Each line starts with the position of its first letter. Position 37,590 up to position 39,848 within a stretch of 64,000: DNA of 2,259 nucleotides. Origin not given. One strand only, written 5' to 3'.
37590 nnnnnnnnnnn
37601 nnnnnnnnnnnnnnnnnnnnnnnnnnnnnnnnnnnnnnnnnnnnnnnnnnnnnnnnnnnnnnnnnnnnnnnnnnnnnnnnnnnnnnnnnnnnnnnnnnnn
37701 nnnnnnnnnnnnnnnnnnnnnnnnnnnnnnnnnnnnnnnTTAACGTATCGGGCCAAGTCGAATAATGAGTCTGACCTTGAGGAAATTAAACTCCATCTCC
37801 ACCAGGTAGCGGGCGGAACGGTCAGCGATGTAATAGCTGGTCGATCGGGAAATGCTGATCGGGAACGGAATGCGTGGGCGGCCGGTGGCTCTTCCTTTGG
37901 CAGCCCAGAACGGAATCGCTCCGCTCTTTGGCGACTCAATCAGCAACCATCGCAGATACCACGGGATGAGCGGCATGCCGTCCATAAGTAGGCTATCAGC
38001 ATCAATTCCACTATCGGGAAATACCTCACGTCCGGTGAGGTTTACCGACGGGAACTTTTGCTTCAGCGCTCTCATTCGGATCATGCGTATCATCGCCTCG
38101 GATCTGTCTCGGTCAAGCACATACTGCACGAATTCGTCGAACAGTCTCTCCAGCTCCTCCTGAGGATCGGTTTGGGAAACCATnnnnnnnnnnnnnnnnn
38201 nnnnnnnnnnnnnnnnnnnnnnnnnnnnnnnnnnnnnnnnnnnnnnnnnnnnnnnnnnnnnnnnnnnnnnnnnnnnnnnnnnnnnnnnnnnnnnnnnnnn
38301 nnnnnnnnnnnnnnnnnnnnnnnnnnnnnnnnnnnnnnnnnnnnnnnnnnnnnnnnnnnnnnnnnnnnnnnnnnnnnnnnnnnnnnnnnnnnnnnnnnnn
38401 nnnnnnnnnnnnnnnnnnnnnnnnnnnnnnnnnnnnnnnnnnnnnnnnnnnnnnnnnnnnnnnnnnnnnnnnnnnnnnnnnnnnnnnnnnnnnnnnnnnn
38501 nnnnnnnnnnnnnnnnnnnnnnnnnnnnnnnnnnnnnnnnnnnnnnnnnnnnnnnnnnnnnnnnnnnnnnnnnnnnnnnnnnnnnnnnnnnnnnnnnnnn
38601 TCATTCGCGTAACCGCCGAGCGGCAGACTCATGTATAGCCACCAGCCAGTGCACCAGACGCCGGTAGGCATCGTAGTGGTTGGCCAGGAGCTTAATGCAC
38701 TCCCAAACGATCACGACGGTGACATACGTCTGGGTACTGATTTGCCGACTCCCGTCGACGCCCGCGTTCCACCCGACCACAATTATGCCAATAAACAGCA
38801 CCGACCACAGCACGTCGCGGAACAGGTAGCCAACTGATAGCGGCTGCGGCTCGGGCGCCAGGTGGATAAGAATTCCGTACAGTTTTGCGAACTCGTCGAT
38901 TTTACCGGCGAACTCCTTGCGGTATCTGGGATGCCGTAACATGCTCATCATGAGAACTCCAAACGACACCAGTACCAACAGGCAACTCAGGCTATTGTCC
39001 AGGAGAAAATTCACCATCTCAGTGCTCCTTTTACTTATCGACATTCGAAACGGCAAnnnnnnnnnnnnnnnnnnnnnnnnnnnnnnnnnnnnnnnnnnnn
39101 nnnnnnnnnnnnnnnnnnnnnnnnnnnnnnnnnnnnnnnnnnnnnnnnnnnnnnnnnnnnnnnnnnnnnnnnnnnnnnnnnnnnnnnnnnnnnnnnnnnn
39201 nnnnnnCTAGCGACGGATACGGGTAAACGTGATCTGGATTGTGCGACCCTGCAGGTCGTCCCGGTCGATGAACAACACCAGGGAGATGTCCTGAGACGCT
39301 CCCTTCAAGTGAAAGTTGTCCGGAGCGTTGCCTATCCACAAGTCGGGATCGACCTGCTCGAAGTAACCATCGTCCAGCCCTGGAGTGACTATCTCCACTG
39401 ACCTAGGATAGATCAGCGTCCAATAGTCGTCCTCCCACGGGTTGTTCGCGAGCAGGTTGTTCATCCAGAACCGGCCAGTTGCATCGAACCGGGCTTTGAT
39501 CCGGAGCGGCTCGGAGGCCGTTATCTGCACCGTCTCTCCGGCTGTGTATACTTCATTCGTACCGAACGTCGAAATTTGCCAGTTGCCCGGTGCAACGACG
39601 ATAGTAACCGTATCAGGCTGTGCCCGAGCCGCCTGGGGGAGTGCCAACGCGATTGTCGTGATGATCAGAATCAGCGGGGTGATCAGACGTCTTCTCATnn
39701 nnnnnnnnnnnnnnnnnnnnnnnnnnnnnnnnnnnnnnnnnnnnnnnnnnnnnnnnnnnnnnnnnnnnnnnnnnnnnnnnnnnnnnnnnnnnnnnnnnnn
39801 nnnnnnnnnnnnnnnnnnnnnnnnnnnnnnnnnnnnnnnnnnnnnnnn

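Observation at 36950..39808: GC-rich ~2.8-kb island abutting the 3' end of tRNA-Arg(TCT)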

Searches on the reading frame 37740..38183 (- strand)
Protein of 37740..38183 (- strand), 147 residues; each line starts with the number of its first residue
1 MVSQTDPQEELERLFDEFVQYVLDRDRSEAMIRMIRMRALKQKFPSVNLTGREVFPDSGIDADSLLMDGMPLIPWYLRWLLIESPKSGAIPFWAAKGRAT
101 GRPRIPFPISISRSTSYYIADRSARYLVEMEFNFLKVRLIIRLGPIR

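Call 6: search_protein_families(library=pfam, proteins=[window:37740-38183:-], max_evalue=1)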
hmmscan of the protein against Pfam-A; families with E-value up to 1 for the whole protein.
window:37740-38183:- (147 aa): 1 family
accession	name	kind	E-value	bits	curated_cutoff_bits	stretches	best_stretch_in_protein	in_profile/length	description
PF12627.12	PolyA_pol_RNAbd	-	0.11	12.7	22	1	12-47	25-60/64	Probable RNA and SrmB- binding site of polymerase A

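Call 7: search_protein_families(library=padloc, proteins=[window:37740-38183:-], max_evalue=1)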
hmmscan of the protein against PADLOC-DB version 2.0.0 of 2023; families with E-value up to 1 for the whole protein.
window:37740-38183:- (147 aa): 0 families

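Call 8: search_protein_families(library=phrogs, proteins=[window:37740-38183:-], max_evalue=1)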
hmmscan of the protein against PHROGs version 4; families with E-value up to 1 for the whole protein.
window:37740-38183:- (147 aa): 2 families
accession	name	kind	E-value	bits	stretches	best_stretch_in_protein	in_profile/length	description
phrog_37062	-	unknown function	0.062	14.5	1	8-25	22-39/52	-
phrog_5137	-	unknown function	0.23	12.2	1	2-64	112-171/279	-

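Call 10: search_protein_families(library=ncbifam, proteins=[window:37740-38183:-], max_evalue=1)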
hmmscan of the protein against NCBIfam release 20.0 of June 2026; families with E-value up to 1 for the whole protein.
window:37740-38183:- (147 aa): 0 families

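Call 12: find_homologous_proteins(query=window:37740-38183:-, max_evalue=0.01)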
Query window:37740-38183:- (147 aa): 1 proteins with E <= 0.01 among 9 candidates.
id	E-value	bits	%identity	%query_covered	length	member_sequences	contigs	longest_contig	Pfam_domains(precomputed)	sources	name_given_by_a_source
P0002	2.2e-91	321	100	100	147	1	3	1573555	-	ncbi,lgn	-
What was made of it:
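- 37740..38183 (-): 147-aa ORF. It is basic (pI 9.6). GC3 is 0.63. The SD is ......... It is the first gene of the pair. The word-index search found only itself (call 12).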

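Call 30: find_related_loci(query=window:37740-38183:-, collection=viral_contigs, flank=5000)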
Query window:37740-38183:- (147 aa) in viral_contigs; peptide patterns used: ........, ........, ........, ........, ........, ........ (x = any residue, [..] = any of these).
25 stretches matched a pattern, but none encodes a relative of the query by tblastn (E <= 1e-3).

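Call 68: search_solved_structures(query=window:37740-38183:-, max_evalue=1)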
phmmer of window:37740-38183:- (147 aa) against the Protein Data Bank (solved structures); distinct sequences matched with E-value up to 1: 0.
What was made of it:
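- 37740..38183 (-): No PDB hit (call 68).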

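Call 76: predict_structure(protein=window:37740-38183:-)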
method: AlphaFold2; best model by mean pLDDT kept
length: 147 residues; sequences in the alignment: 1
mean_pLDDT: 44.3   pTM: 0.40
mean pLDDT of the five models: 44.3, 36.1, 35.9, 35.5, 33.5
residues with pLDDT >= 90: 0; 70-90: 23; 50-70: 23; < 50: 101
segments of 3 or more residues with pLDDT < 50: 1-3, 50-147
pLDDT, mean of each block of 10 residues (from residue 1): 67 72 61 69 64 35 35 41 35 29 30 29 32 31 31
secondary structure, 60 per line:
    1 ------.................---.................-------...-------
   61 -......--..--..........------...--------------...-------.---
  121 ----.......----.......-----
elements in order: H7-23 H27-43 H62-65 H74-83 E90-92 E107-109 E125-131 E136-142
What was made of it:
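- The N-terminal 50 residues of the 147-aa protein are modelled as a helical hairpin with pLDDT 61-72 (call 76).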

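Call 98: search_dna_similar(query=window:37740-38183:-, collection=phages, mode=protein, max_evalue=0.01)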
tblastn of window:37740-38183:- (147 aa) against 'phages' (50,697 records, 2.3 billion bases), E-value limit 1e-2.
No match.

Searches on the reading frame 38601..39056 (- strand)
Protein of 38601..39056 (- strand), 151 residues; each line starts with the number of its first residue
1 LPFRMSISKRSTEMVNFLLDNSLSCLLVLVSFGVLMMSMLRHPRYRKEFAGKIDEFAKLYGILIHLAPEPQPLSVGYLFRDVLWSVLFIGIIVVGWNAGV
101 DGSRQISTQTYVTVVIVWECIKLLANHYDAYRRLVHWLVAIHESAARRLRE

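Call 6: search_protein_families(library=pfam, proteins=[window:38601-39056:-], max_evalue=1)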
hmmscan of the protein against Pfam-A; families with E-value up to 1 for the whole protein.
window:38601-39056:- (151 aa): 0 families

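Call 7: search_protein_families(library=padloc, proteins=[window:38601-39056:-], max_evalue=1)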
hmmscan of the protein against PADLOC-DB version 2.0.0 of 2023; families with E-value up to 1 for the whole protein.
window:38601-39056:- (151 aa): 0 families

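Call 8: search_protein_families(library=phrogs, proteins=[window:38601-39056:-], max_evalue=1)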
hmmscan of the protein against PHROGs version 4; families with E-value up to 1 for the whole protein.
window:38601-39056:- (151 aa): 0 families

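Call 10: search_protein_families(library=ncbifam, proteins=[window:38601-39056:-], max_evalue=1)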
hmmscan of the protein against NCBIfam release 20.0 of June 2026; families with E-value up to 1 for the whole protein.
window:38601-39056:- (151 aa): 0 families

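Call 20: list_cluster_members(proteins=[P0001, P0002, window:38601-39017:-, window:39207-39698:-, window:40299-41294:-, window:36687-36920:-, window:35669-36664:+])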
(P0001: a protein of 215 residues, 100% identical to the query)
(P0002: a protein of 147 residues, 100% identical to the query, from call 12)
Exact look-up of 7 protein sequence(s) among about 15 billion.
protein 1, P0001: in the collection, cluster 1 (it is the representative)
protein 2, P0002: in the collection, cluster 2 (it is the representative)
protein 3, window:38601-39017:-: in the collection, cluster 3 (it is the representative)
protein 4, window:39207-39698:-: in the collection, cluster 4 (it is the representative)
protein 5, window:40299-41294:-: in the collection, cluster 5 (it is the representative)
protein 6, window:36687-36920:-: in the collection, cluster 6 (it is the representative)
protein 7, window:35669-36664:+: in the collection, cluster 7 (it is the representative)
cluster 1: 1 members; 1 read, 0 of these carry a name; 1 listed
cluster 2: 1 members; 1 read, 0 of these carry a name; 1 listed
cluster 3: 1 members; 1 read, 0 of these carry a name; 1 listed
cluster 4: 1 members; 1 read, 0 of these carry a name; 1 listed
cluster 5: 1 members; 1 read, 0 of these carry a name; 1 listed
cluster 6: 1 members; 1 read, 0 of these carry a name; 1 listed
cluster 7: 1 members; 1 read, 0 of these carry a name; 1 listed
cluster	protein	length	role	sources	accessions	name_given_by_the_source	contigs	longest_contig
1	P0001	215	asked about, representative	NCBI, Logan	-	-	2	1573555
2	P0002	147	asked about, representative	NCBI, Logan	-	-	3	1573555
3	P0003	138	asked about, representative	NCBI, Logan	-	-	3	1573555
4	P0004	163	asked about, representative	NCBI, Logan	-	-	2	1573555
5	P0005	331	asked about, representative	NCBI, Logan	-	-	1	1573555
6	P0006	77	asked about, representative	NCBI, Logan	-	-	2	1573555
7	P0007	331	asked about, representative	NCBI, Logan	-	-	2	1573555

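Call 70: search_solved_structures(query=window:38601-39017:-, max_evalue=1)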
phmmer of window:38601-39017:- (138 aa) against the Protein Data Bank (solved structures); distinct sequences matched with E-value up to 1: 0.
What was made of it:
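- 38601..39017 (-): 138-aa ORF, a predicted membrane protein with at least 2 hydrophobic helices. GC3 is 0.71. The SD AAGGAG is present. No family or PDB hit (calls 6-8, 10, 70).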

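Call 72: find_related_loci(query=window:38601-39017:-, collection=viral_contigs, flank=5000)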
Query window:38601-39017:- (138 aa) in viral_contigs; peptide patterns used: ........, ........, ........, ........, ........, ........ (x = any residue, [..] = any of these).
12 stretches matched a pattern, but none encodes a relative of the query by tblastn (E <= 1e-3).

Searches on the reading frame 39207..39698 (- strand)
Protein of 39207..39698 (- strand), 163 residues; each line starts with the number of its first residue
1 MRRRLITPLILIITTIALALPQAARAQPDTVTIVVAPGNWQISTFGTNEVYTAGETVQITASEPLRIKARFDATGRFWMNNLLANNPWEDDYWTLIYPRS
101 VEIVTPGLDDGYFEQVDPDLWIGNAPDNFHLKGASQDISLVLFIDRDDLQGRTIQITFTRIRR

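Call 6: search_protein_families(library=pfam, proteins=[window:39207-39698:-], max_evalue=1)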
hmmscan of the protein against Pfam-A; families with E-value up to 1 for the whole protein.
window:39207-39698:- (163 aa): 0 families

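Call 7: search_protein_families(library=padloc, proteins=[window:39207-39698:-], max_evalue=1)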
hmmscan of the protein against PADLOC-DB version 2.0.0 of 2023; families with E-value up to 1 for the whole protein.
window:39207-39698:- (163 aa): 0 families

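Call 8: search_protein_families(library=phrogs, proteins=[window:39207-39698:-], max_evalue=1)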
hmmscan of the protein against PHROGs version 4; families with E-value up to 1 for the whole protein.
window:39207-39698:- (163 aa): 0 families

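Call 10: search_protein_families(library=ncbifam, proteins=[window:39207-39698:-], max_evalue=1)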
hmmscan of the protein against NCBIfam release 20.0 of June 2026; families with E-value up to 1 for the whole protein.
window:39207-39698:- (163 aa): 0 families

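Call 69: search_solved_structures(query=window:39207-39698:-, max_evalue=1)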
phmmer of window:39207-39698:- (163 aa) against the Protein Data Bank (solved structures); distinct sequences matched with E-value up to 1: 0.
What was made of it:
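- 39207..39698 (-): 163-aa ORF. It has an N-terminal signal-peptide-like hydrophobic segment and is predicted to be secreted. GC3 is 0.71. The SD GAGGAG lies 7 nt upstream. No family or PDB hit (calls 6-8, 10, 69).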

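Call 71: find_related_loci(query=window:39207-39698:-, collection=viral_contigs, flank=5000)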
Query window:39207-39698:- (163 aa) in viral_contigs; peptide patterns used: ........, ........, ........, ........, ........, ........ (x = any residue, [..] = any of these).
30 stretches matched a pattern, but none encodes a relative of the query by tblastn (E <= 1e-3).

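Call 73: search_dna_similar(query=window:39207-39698:-, collection=plasmids, mode=protein, max_evalue=0.01)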
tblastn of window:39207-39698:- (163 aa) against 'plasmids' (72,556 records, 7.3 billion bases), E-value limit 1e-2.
No match.

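Call 96: search_dna_similar(query=window:39207-39698:-, collection=phages, mode=protein, max_evalue=0.01)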
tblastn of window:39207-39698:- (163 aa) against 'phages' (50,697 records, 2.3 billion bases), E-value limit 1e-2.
No match.
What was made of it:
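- Tried and rejected: For these two proteins the 'no detectable relatives' claim therefore rests only on singleton 90% clusters (call 20), the family libraries, PDB (calls 69, 70), the IMG/VR scans (calls 71, 72) and, for the 163-aa protein only, plasmid and phage tblastn (calls 73, 96).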
